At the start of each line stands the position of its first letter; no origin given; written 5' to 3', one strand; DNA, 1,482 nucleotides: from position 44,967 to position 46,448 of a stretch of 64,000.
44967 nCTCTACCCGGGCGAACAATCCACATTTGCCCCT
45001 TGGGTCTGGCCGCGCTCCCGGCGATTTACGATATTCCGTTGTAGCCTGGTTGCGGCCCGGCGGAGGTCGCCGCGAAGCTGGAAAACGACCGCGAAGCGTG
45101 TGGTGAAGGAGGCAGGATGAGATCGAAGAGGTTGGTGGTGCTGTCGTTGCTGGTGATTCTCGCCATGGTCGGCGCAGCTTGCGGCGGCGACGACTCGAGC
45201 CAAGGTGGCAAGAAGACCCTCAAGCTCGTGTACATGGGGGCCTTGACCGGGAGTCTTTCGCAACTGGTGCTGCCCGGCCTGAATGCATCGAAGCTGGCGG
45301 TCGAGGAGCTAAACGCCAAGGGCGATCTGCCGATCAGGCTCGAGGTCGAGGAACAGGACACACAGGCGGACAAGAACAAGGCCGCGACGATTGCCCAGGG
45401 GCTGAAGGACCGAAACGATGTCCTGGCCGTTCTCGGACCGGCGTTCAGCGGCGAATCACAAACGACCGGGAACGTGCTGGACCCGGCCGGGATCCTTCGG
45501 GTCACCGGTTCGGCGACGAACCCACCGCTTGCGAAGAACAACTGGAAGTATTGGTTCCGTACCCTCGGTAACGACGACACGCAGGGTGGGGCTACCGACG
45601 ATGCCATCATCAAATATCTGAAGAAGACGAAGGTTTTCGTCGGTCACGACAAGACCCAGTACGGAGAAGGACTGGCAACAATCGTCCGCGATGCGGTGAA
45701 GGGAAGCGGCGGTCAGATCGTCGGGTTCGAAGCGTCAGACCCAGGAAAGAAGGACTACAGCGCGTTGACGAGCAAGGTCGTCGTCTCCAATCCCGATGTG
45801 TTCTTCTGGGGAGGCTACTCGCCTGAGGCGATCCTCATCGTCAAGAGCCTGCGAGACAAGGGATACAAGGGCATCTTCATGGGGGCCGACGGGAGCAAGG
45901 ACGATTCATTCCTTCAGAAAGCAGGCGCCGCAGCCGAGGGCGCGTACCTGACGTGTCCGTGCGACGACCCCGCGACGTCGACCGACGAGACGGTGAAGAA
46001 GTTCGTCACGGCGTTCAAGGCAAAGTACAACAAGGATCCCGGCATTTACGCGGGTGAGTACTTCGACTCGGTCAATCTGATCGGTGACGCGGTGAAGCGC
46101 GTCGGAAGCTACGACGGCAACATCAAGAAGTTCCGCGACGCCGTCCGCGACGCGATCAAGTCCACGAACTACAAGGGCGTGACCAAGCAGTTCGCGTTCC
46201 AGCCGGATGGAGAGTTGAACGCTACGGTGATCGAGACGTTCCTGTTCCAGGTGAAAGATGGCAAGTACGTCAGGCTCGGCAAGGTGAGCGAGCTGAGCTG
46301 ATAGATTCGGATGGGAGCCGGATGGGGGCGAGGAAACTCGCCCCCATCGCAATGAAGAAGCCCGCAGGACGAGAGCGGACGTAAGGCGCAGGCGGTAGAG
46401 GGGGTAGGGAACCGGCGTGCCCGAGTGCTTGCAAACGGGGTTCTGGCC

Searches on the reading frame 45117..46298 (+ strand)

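Call 7: search_protein_families(library=pfam, proteins=[window:45117-46298:+], max_evalue=0.001)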
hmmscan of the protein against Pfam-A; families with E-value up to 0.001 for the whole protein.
window:45117-46298:+ (394 aa): 3 families
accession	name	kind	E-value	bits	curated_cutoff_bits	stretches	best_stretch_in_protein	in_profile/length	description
PF13458.12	Peripla_BP_6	-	7.5e-43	147.9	31.7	1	36-382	3-342/343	Periplasmic binding protein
PF01094.35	ANF_receptor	-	1.1e-23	84.3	25.4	1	56-368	4-341/353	Receptor family ligand binding region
PF13433.12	Peripla_BP_5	-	8e-07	28.9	27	0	42-110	8-77/363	Periplasmic binding protein domain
